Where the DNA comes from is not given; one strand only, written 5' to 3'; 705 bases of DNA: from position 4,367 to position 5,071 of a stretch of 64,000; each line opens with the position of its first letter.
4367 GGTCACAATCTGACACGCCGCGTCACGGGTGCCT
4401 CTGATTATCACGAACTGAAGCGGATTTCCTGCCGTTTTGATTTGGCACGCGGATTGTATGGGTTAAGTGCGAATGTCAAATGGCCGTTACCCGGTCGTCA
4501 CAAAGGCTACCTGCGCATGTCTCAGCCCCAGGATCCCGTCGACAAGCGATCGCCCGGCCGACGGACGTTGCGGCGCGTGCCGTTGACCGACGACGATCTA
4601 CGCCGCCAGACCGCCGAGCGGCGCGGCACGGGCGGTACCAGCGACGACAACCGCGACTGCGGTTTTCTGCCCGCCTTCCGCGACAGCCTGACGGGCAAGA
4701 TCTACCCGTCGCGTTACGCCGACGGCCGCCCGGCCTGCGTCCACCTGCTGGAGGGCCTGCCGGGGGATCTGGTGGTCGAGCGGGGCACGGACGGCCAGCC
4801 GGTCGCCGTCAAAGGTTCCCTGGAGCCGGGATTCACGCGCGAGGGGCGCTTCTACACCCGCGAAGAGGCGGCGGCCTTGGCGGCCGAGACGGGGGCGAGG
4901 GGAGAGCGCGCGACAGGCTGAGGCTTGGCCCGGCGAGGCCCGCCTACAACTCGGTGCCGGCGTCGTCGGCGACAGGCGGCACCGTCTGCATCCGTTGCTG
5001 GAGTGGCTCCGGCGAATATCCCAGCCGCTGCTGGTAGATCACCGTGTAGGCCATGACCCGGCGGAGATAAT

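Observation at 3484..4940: AT-rich tract and orphan VapD (Cas2-like) gene: likely small horizontally acquired islet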

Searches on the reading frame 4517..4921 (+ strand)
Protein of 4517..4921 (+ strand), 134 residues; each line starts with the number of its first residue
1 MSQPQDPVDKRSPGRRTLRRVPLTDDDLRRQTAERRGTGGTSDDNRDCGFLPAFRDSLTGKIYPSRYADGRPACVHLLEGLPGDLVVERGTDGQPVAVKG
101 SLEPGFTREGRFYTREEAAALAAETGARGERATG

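Call 4: search_protein_families(library=pfam, proteins=[window:4519-4921:+], max_evalue=1)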
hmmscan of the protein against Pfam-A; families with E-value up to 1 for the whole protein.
window:4519-4921:+ (134 aa): 0 families

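Call 5: search_protein_families(library=ncbifam, proteins=[window:4519-4921:+], max_evalue=1)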
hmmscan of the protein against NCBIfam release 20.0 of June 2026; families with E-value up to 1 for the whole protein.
window:4519-4921:+ (134 aa): 0 families

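Call 18: search_protein_families(library=padloc, proteins=[window:4519-4921:+], max_evalue=1)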
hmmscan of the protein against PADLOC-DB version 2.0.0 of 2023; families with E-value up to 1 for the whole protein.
window:4519-4921:+ (134 aa): 0 families

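Call 40: find_homologous_proteins(query=window:4517-4921:+, max_evalue=0.001)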
Query window:4517-4921:+ (134 aa): 101 proteins with E <= 0.001 among 211 candidates.
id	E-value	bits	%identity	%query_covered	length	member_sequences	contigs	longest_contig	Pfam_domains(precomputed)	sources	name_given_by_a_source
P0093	2.5e-79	282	97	100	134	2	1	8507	-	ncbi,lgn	ncbi:MAG: hypothetical protein P8009_09360 [Gammaproteobacteria bacterium]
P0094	4.5e-51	190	68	100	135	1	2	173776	-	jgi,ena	-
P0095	1.0e-49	186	79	72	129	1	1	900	-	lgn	-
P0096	3.1e-47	178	65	100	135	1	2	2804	-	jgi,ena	-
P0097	8.2e-47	176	67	100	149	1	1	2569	-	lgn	-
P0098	2.2e-45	172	76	76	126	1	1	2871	-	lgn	-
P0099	1.1e-36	144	67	75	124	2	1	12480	-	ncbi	-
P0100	5.1e-33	132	61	75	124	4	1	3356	-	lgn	-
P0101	2.3e-30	123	59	77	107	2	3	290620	-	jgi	jgi:hypothetical protein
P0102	7.6e-30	122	57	75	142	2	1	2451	-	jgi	jgi:hypothetical protein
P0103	1.4e-29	121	58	75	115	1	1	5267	-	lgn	-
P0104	7.6e-29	118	54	84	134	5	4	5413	-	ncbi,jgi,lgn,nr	ncbi:MAG: hypothetical protein MUF80_04520 [Burkholderiales bacterium]|jgi:hypothetical protein|nr:h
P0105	1.1e-27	115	54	86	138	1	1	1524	-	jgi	-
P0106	1.9e-27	114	60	72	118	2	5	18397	-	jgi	jgi:hypothetical protein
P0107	2.7e-27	113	57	77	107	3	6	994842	-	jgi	jgi:hypothetical protein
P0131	1.3e-24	105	54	73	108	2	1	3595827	-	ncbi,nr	ncbi:MAG: hypothetical protein IPM89_02230 [Candidatus Competibacteraceae bacterium]|nr:MAG: hypothe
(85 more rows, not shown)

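Call 60: find_encoding_contigs(protein=P0131, flank=4000, max_places=2)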
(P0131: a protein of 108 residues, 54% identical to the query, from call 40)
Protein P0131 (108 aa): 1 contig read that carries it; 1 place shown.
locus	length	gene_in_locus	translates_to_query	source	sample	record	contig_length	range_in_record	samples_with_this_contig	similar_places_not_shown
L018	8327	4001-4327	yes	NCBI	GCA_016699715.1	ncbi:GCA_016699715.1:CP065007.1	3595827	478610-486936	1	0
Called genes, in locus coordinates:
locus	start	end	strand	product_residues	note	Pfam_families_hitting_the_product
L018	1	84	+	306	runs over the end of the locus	PF20030:bpMoxR, PF00004:AAA (weak), PF07726:AAA_3, PF07728:AAA_5, PF17863:AAA_lid_2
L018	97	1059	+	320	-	-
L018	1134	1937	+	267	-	PF01569:PAP2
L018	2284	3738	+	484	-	PF13396:PLDc_N, PF13091:PLDc_2, PF00614:PLDc (weak)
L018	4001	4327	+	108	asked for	-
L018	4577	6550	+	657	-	PF11992:TgpA_N, PF01841:Transglut_core, PF13559:DUF4129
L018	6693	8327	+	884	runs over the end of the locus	PF17900:Peptidase_M1_N, PF01433:Peptidase_M1, PF11940:DUF3458, PF17432:DUF3458_C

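Call 61: find_encoding_contigs(protein=P0104, flank=4000, max_places=2)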
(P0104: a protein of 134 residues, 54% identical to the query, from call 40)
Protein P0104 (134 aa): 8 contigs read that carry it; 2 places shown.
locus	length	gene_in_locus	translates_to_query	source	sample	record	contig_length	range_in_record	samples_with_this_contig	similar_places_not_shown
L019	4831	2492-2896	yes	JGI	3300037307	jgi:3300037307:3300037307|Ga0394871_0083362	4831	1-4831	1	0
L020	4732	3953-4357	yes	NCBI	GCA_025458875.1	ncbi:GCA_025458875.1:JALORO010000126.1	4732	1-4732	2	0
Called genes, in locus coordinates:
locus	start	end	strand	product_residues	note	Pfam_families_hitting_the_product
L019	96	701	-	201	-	PF00702:Hydrolase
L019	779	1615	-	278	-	PF00520:Ion_trans, PF08016:PKD_channel (faint)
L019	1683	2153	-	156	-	PF09835:DUF2062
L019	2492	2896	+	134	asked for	-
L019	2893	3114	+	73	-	-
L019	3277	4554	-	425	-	PF09619:YscW, PF09864:MliC, PF03724:META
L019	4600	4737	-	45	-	-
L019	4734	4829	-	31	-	?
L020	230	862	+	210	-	PF19630:DUF6134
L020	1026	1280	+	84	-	-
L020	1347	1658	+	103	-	-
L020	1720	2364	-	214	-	PF00702:Hydrolase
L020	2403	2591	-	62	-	-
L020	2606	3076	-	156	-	PF00520:Ion_trans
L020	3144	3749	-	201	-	PF09835:DUF2062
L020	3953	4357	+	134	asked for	-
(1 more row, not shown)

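Call 89: search_solved_structures(query=A7, max_evalue=1)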
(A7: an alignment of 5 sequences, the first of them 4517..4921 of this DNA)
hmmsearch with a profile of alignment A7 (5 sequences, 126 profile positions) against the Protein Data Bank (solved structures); distinct sequences matched with E-value up to 1: 1.
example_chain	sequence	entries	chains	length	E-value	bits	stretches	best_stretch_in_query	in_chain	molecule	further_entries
1slj_A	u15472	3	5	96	1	12.6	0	86-104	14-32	Ribonuclease E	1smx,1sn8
